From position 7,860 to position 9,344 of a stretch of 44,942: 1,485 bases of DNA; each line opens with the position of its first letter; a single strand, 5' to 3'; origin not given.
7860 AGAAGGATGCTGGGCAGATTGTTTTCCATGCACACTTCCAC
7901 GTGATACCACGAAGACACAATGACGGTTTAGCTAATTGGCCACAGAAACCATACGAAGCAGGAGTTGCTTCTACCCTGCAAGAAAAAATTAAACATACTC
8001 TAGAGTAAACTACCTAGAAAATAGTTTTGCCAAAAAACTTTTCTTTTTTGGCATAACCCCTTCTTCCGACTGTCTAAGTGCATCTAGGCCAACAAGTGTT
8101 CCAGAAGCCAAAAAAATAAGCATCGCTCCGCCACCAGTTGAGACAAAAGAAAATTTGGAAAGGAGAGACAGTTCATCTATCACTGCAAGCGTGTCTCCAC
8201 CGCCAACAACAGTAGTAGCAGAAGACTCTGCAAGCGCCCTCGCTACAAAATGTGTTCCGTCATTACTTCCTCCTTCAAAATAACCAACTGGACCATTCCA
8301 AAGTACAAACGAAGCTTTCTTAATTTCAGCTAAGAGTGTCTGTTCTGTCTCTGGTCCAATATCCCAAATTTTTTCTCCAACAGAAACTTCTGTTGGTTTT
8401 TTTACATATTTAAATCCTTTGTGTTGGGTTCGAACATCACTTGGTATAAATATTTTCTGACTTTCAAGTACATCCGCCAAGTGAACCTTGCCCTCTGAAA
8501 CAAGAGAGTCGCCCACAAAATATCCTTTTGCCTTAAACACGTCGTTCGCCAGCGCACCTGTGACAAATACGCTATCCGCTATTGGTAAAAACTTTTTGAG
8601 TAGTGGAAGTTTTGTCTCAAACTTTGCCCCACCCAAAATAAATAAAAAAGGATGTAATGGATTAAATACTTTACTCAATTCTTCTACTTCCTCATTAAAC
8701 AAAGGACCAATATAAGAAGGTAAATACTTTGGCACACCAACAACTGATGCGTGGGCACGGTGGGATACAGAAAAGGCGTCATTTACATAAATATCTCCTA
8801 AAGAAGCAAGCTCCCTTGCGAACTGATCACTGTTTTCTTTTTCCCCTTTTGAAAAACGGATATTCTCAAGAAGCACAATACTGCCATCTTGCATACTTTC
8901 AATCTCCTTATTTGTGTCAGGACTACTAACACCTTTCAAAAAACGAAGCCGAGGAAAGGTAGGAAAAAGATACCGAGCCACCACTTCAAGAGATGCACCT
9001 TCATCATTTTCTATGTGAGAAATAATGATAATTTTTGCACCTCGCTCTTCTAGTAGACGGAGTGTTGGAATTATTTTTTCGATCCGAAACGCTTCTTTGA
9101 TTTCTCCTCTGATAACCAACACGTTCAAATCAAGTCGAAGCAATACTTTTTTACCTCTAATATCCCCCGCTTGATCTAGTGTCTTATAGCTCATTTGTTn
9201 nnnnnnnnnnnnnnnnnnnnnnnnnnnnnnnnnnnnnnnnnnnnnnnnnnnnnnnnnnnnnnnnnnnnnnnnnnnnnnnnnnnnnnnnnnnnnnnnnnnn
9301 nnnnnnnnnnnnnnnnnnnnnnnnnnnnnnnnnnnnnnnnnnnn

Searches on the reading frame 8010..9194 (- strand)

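Call 11: search_protein_families(library=pfam, proteins=[window:8010-9194:-])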
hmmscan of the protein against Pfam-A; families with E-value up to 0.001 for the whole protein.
window:8010-9194:- (394 aa): 1 family
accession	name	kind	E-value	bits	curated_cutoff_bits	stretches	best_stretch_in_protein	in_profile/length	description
PF00162.24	PGK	-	2.3e-102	343.3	27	1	11-363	5-377/379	Phosphoglycerate kinase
